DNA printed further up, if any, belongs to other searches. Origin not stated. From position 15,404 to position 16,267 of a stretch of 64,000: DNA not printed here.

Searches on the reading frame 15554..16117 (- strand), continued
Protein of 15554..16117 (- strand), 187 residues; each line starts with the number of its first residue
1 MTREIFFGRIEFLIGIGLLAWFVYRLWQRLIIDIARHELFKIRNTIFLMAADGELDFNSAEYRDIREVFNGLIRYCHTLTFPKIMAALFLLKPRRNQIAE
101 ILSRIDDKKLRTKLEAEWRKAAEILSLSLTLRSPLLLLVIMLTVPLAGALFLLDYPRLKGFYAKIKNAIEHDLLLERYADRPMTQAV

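Call 64: search_protein_representatives(alignment_id=A7)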
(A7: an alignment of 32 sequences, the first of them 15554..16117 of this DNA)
Query: 32 sequences, 199 profile positions. Proteins with E-value up to 0.001 (for the whole library): 3532; up to 1e-10: 2642; up to 1e-30: 622. The best 150 are listed.
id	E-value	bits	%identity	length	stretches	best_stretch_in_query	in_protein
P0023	4.7e-78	277.5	-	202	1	1-197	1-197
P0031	4.3e-58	212.4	-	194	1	5-196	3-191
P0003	8.1e-56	205.0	-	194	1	1-188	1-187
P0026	1.1e-55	204.5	-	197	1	2-191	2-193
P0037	7.9e-54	198.5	-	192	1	1-188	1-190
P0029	3.1e-53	196.5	-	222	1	1-196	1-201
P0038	1.3e-49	184.7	-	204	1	1-189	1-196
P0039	3.3e-48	180.1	-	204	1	3-187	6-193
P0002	3.3e-48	180.1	-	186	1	1-191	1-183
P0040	5.6e-48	179.4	-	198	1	3-192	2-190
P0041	7.5e-48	179.0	-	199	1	5-196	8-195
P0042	3.0e-47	177.0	-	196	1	1-186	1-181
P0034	1.0e-46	175.2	-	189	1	4-189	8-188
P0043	2.0e-46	174.3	-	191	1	1-186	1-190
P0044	2.4e-46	174.1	-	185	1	11-187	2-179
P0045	3.2e-46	173.6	-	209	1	5-161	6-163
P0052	1.5e-44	168.2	-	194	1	5-189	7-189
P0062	1.7e-43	164.7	-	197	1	1-190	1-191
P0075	1.1e-41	158.9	-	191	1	3-187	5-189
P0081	2.2e-41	157.9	-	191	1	3-186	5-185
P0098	5.0e-40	153.4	-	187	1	3-159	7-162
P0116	6.8e-39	149.7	-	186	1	1-168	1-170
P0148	7.2e-38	146.4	-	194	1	1-187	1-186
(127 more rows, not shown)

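Call 65: predict_structure(alignment_id=A7)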
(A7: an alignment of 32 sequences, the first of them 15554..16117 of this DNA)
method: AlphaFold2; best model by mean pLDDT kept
length: 187 residues; sequences in the alignment: 32
mean_pLDDT: 89.0   pTM: 0.70
mean pLDDT of the five models: 89.0, 87.7, 85.0, 84.5, 83.7
residues with pLDDT >= 90: 124; 70-90: 51; 50-70: 9; < 50: 3
segments of 3 or more residues with pLDDT < 50: 185-187
pLDDT, mean of each block of 10 residues (from residue 1): 94 95 93 97 98 97 96 95 89 82 96 97 95 91 88 78 77 71 51
secondary structure, 60 per line:
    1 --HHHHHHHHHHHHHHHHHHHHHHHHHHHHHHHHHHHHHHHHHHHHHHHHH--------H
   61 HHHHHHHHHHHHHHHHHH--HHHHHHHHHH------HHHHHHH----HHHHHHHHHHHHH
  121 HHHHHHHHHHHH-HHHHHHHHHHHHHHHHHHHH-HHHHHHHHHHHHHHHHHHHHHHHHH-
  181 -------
elements in order: H3-51 H60-78 H81-90 H97-103 H108-132 H134-153 H155-179

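Call 68: search_protein_families(library=padloc, alignment_id=A9, max_evalue=0.001)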
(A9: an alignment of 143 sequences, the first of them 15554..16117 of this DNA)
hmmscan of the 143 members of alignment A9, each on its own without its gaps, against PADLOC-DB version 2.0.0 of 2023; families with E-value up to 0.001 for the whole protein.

A. member 1, window:15554-16117:- (187 aa): 0 families

B. families by the number of members that match (of 143 scanned): 1 family
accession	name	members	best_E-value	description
PDLC02977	1TM-TIR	107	6.1e-12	-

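Call 69: search_protein_families(library=pfam, alignment_id=A9, max_evalue=0.01)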
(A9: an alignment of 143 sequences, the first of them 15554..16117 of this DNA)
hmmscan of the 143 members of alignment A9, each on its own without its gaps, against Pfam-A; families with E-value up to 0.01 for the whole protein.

A. member 1, window:15554-16117:- (187 aa): 0 families

B. families by the number of members that match (of 143 scanned): 8 families
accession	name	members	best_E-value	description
PF02271.21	UCR_14kD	1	0.0007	Ubiquinol-cytochrome C reductase complex 14kD subunit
PF10778.14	DehI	1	0.001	Halocarboxylic acid dehydrogenase DehI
PF18927.5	CrtO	1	0.0028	Glycosyl-4,4'-diaponeurosporenoate acyltransferase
PF18943.6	DUF5690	1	0.0047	Family of unknown function (DUF5690)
PF10242.14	L_HMGIC_fpl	1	0.0056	Lipoma HMGIC fusion partner-like protein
PF06772.16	LtrA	1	0.0073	Bacterial low temperature requirement A protein (LtrA)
PF05552.17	MS_channel_1st_1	1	0.0084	Mechanosensitive ion channel, conserved TM helix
PF18649.7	EcpB_C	1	0.009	EcpB C-terminal domain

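Call 73: find_related_loci(query=A7, collection=viral_contigs, flank=6000)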
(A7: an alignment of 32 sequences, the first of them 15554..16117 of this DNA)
Query A7 (187 aa) in viral_contigs; peptide patterns used: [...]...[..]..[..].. (x = any residue, [..] = any of these).
48 stretches matched a pattern; 1 encode a relative of the query (tblastn E <= 1e-3); 1 distinct loci.
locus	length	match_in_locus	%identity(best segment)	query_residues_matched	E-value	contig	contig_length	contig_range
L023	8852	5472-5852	33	21-146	6e-16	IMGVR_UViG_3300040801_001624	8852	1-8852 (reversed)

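Call 75: fold_search(model_id=the predicted structure, library=pdb)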
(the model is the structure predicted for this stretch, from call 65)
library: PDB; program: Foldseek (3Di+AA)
matches with E <= 10: 108; with E <= 0.001: 0
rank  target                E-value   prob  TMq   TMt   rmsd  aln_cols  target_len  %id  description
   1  2elb                  6.1e-01  0.16  0.24  0.14  30.1       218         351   15  Crystal Structure of the BAR-PH domain of human APPL1 (released 2007-05-29)
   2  2q13                  1.4e+00  0.12  0.25  0.15  31.4       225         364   15  Crystal structure of BAR-PH domain of APPL1 (released 2007-08-14)
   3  1owa_MODEL_1_A        1.7e+00  0.12  0.20  0.23  18.1       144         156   12  Solution Structural Studies on Human Erythrocyte Alpha Spectrin N Terminal Tetramerization Domain (released 2004-03-30)
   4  5nen_B                1.9e+00  0.08  0.20  0.18  28.8       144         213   20  Crystal structure of the soluble domain of LipC, a membrane fusion protein of a type I secretion system (released 2017-11-22)
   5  6fws_A                2.7e+00  0.14  0.24  0.09  11.3       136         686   12  Structure of DinG in complex with ssDNA and ADPBeF (released 2018-12-19)
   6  5bw9_g                2.9e+00  0.06  0.16  0.20  22.7       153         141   14  Crystal Structure of Yeast V1-ATPase in the Autoinhibited Form (released 2016-06-08)
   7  5c5b_B                3.3e+00  0.04  0.17  0.09  31.6       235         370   14  Crystal Structure of Human APPL BAR-PH Heterodimer (released 2016-06-22)
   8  3lg7_A                3.4e+00  0.12  0.24  0.33  16.6       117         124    9  Crystal structure of HIV epitope-scaffold 4E10_S0_1EZ3A_002_C (released 2010-09-22)
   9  4biy_A                3.7e+00  0.15  0.21  0.18   5.3        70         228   18  Crystal structure of CpxAHDC (monoclinic form 2) (released 2014-02-12)
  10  8rz0_G                3.7e+00  0.07  0.18  0.33  17.7       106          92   16  Synthetic immunogen RH5-34EM bound to monoclonal antibody R5.016 (released 2024-07-17)
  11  1s94_B                3.9e+00  0.10  0.23  0.33  19.4       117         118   15  Crystal structure of the Habc domain of neuronal syntaxin from the squid Loligo pealei (released 2004-05-11)
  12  7sqc_1H               3.9e+00  0.10  0.27  0.28  25.4       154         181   16  Ciliary C1 central pair apparatus isolated from Chlamydomonas reinhardtii (released 2022-04-13)
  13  5c5b_C                3.9e+00  0.08  0.26  0.16  29.7       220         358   14  Crystal Structure of Human APPL BAR-PH Heterodimer (released 2016-06-22)
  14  1nwm                  4.1e+00  0.10  0.22  0.38  16.3       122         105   14  GAT domain of human GGA1 (released 2003-03-25)
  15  2rdc_B                4.1e+00  0.08  0.21  0.27  15.1       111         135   16  CRYSTAL STRUCTURE OF A PUTATIVE LIPID BINDING PROTEIN (GSU0061) FROM GEOBACTER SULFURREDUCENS PCA AT 1.80 A RESOLUTION (released 2007-10-09)
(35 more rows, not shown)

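Call 78: find_related_loci(query=A10, collection=metagenome_contigs, flank=6000)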
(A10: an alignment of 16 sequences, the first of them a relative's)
Query A10 (194 aa) in metagenome_contigs; peptide patterns used: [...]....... (x = any residue, [..] = any of these).
107 stretches matched a pattern; 59 encode a relative of the query (tblastn E <= 1e-3); 59 distinct loci.
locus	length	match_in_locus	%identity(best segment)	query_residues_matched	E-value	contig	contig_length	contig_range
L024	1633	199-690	46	20-185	6e-47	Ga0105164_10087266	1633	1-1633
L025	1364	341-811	44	16-170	6e-39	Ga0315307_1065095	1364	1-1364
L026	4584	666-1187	38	13-190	8e-37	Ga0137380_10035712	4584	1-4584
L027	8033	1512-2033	38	13-190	8e-37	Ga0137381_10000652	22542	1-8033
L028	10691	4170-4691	38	13-190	8e-37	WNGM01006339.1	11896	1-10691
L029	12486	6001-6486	42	22-186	5e-33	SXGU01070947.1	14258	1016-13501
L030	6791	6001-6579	36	9-189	3e-32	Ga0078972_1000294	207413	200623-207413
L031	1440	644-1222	36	9-189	1e-32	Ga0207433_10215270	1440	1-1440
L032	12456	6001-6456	42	9-163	7e-32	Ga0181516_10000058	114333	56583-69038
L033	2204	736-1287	35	1-186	4e-32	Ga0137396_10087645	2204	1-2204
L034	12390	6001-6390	44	10-142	2e-31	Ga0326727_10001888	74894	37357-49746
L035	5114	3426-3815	46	10-142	3e-31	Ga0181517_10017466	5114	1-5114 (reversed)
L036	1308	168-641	39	27-188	6e-31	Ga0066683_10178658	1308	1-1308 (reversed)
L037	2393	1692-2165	39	27-188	2e-30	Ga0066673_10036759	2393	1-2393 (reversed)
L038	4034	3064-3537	39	27-188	2e-30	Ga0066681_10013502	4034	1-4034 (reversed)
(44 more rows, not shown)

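Call 79: find_related_loci(query=A10, collection=viral_contigs, flank=6000)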
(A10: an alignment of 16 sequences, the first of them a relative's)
Query A10 (194 aa) in viral_contigs; peptide patterns used: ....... (x = any residue, [..] = any of these).
16 stretches matched a pattern; 2 encode a relative of the query (tblastn E <= 1e-3); 2 distinct loci.
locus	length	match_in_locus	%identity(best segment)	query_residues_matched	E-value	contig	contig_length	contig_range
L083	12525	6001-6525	34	6-181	4e-20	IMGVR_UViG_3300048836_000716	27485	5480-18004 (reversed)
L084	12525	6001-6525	34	6-181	4e-20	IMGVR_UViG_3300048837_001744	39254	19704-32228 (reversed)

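Call 85: search_protein_families(library=pfam, alignment_id=A11, max_evalue=0.00001)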
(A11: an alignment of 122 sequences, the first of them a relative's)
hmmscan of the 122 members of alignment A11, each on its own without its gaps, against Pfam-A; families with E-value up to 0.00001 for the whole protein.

A. member 1, L013:1373-2215:- (280 aa): 1 family
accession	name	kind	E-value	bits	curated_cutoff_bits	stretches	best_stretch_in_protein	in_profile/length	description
PF02361.21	CbiQ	-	2.3e-30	106.3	25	1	41-245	3-210/216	Cobalt transport protein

B. families by the number of members that match (of 122 scanned): 117 families (the first 25 are shown)
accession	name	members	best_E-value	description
PF03330.24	DPBB_1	4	1.7e-19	Lytic transglycolase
PF05036.18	SPOR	4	3.2e-11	SPOR domain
PF01381.28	HTH_3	3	4.2e-12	Helix-turn-helix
PF01695.23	IstB_IS21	2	2.3e-73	IstB-like ATP binding protein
PF03237.21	Terminase_6N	2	4.4e-67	Terminase large subunit, T4likevirus-type, N-terminal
PF02511.20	Thy1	2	1.6e-53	Thymidylate synthase complementing protein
PF04015.17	DUF362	2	3.2e-50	Domain of unknown function (DUF362)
PF17289.8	Terminase_6C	2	1.7e-45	Terminase RNaseH-like domain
PF00589.27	Phage_integrase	2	3.9e-30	Phage integrase family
PF22483.2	Mu-transpos_C_2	2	3.1e-17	Mu transposase, C-terminal domain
PF00665.32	rve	2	2.8e-15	Integrase core domain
PF00004.35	AAA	2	1.4e-07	ATPase family associated with various cellular activities (AAA)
PF00330.25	Aconitase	1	1.3e-164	Aconitase family (aconitate hydratase)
PF00274.25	Glycolytic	1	7.4e-133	Fructose-bisphosphate aldolase class-I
PF00464.25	SHMT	1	4.9e-128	Serine hydroxymethyltransferase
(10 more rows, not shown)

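Call 86: search_protein_families(library=padloc, alignment_id=A11, max_evalue=0.00001)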
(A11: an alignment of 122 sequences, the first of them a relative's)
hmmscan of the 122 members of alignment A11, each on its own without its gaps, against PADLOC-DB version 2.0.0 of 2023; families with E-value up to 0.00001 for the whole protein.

A. member 1, L013:1373-2215:- (280 aa): 0 families

B. families by the number of members that match (of 122 scanned): 28 families (the first 25 are shown)
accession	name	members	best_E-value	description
PDLC02630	DrmD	2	2.8e-32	DrmD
PDLC04109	PD-T7-4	1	2.2e-73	-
PDLC03800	RTasDnaG-like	1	4.1e-18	DRT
PDLC03665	Control_protein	1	5.1e-18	control protein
PDLC03948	RmrA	1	2.3e-16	-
PDLC03944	RmrA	1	3.2e-16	-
PDLC03949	RmrA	1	1.5e-15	-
PDLC03952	RmrA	1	1.2e-14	-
PDLC03664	Control_protein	1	1.1e-13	control protein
PDLC03767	RT_UG29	1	3.2e-13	DRT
PDLC03671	Control_protein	1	4.2e-13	control protein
PDLC03954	RmrA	1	5.4e-12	-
PDLC03946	RmrA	1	8.4e-12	-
PDLC04141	capP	1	1.4e-11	capP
PDLC03956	RmrA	1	1.4e-11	-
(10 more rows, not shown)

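Call 107: search_protein_families(library=pfam, proteins=[L023:484-1899:+, L023:1893-3503:+, L023:3695-4186:-, L023:4230-4769:+, L023:6111-6800:-, L023:6997-8073:+, L023:8401-8850:+, L083:6649-7209:-, L083:7169-8464:-, L083:3684-5150:-], max_evalue=0.001)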
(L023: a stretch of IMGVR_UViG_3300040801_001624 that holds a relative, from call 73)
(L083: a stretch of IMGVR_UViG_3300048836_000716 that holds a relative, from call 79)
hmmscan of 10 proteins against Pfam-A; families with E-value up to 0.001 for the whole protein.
L023:484-1899:+ (471 aa): 2 families
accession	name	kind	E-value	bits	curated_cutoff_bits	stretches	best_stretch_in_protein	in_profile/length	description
PF17289.8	Terminase_6C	-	1.3e-15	58.1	22.6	1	284-434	2-153/155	Terminase RNaseH-like domain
PF03237.21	Terminase_6N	-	7.6e-08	32.7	22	1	32-253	2-204/215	Terminase large subunit, T4likevirus-type, N-terminal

L023:1893-3503:+ (536 aa): 1 family
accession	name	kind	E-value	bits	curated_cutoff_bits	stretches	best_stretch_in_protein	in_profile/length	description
PF06074.18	Portal_Mu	-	9.4e-91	305.1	23.9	1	63-405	2-336/336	Portal protein of Mu bacteriophage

L023:3695-4186:- (163 aa): 0 families

L023:4230-4769:+ (179 aa): 1 family
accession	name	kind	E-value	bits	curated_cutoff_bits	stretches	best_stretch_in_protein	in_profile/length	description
PF05069.18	Phage_tail_S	-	4e-25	88.9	24.3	1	11-175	4-147/148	Phage virion morphogenesis family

L023:6111-6800:- (229 aa): 0 families

L023:6997-8073:+ (358 aa): 1 family
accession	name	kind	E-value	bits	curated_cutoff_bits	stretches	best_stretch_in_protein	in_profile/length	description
PF10123.14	Mu-like_Pro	-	7.2e-101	338.4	25.2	1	24-348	1-330/330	Mu-like prophage I protein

L023:8401-8850:+ (150 aa): 1 family
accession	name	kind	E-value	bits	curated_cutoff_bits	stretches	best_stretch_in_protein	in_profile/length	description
PF10124.15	Mu-like_gpT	-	2.2e-47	162.3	20.1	1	38-149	1-112/289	Mu-like prophage major head subunit gpT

L083:6649-7209:- (186 aa): 0 families

L083:7169-8464:- (431 aa): 2 families
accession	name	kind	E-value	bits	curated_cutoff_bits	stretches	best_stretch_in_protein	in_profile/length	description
PF18810.6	PBECR2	-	1.2e-26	93.7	27.1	1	296-415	1-112/120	phage-Barnase-EndoU-ColicinE5/D-RelE like nuclease2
PF04233.19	Phage_Mu_F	-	4.2e-16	60.1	29.6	1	61-189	3-111/112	Phage Mu protein F like protein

L083:3684-5150:- (488 aa): 0 families

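Call 112: find_related_loci(query=A15, collection=viral_contigs, flank=5000)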
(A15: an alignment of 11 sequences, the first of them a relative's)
Query A15 (191 aa) in viral_contigs; peptide patterns used: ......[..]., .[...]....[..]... (x = any residue, [..] = any of these).
13 stretches matched a pattern; 5 encode a relative of the query (tblastn E <= 1e-3); 5 distinct loci.
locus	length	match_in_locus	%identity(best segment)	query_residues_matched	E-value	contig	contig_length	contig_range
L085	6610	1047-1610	44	6-190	4e-50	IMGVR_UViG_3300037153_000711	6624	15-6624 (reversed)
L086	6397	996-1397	38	6-142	2e-24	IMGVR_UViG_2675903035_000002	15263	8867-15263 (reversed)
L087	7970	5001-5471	32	1-161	9e-23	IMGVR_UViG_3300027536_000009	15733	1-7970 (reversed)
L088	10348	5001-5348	39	32-143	3e-20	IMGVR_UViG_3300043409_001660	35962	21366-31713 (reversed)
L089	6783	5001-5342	37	13-122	4e-20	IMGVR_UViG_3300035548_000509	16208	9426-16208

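Call 113: find_related_loci(query=A16, collection=viral_contigs, flank=5000)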
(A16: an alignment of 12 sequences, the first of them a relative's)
Query A16 (191 aa) in viral_contigs; peptide patterns used: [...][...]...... (x = any residue, [..] = any of these).
7 stretches matched a pattern, but none encodes a relative of the query by tblastn (E <= 1e-3).

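Call 115: search_solved_structures(query=L018:2-2794:+, max_evalue=0.001)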
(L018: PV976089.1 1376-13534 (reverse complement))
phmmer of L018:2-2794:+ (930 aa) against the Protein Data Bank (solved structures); distinct sequences matched with E-value up to 0.001: 0.

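Call 119: fold_search(model_id=the predicted structure, library=viral)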
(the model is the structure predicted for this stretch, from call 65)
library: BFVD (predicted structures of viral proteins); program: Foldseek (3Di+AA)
matches with E <= 10: 177; with E <= 0.001: 0
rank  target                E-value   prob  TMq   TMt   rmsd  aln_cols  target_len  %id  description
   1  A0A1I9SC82            3.8e-01  0.99  0.51  0.49   4.2       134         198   18  Minor tail protein [Mycobacterium phage PhancyPhin]
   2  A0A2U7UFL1            6.7e-01  0.20  0.24  0.22  18.7       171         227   15  Uncharacterized protein [Pandoravirus macleodensis]
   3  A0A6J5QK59            8.5e-01  0.13  0.16  0.23  16.6       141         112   11  Uncharacterized protein [uncultured Caudovirales phage]
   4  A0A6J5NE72            1.0e+00  0.18  0.24  0.24  21.7       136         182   15  Uncharacterized protein [uncultured Caudovirales phage]
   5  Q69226                1.1e+00  0.23  0.24  0.32   9.7        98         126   14  PRF1 protein (Fragment) [Human betaherpesvirus 6A]
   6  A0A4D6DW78            1.3e+00  0.28  0.30  0.18   9.7       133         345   15  Zn-ribbon domain containing protein [Edwardsiella phage pEt-SU]
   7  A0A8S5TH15            1.3e+00  0.16  0.22  0.37  12.1       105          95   14  Uncharacterized protein [Myoviridae sp. ctIty1]
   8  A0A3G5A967            1.7e+00  0.14  0.23  0.21  17.2       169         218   11  E3 ubiquitin-protein ligase LAP [Harvfovirus sp.]
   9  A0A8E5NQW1            1.7e+00  0.13  0.23  0.30  23.2       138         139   15  (no name in the UniProt tables at hand)
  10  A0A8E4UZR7            1.7e+00  0.12  0.22  0.16  17.5       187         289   14  (no name in the UniProt tables at hand)
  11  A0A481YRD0            1.7e+00  0.10  0.24  0.08  34.6       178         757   16  non-specific serine/threonine protein kinase [Marseillevirus LCMAC101]
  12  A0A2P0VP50            1.8e+00  0.11  0.27  0.23  18.5       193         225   13  Uncharacterized protein [Tetraselmis virus 1]
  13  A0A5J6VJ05            1.9e+00  0.08  0.21  0.10  16.3       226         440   12  Uncharacterized protein [Megaviridae environmental sample]
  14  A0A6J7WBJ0            1.9e+00  0.07  0.18  0.19  22.1       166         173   14  Uncharacterized protein [uncultured Caudovirales phage]
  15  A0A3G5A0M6            2.0e+00  0.06  0.17  0.19  18.0       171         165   12  Uncharacterized protein [Harvfovirus sp.]
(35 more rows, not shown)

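Call 121: search_dna_similar(query=P0052, collection=plasmids, mode=protein, max_evalue=0.001, max_rows=25)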
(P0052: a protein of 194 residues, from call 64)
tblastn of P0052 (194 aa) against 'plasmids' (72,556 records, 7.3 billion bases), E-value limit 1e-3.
Records with a match: 3; places in all: 3; records where one place covers at least 80% of the query: 1.
Best place of each record, by identity: <60% 3.
By first word of the organism name: Leptospira 3.
By predicted mobility (MOB-suite, as given by PLSDB): non-mobilizable 3.
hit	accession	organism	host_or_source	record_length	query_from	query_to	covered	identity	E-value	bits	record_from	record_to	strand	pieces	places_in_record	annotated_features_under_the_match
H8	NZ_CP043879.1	Leptospira interrogans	Homo sapiens,cell culture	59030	13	168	80%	30.6%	3e-12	71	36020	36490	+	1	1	hypothetical protein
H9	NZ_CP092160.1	Leptospira interrogans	Homo sapiens,blood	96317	27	168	73%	28.6%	5e-10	65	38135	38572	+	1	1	hypothetical protein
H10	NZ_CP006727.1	Leptospira interrogans serovar Linhai str. 56609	-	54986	27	168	73%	27.9%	4e-9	62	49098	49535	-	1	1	hypothetical protein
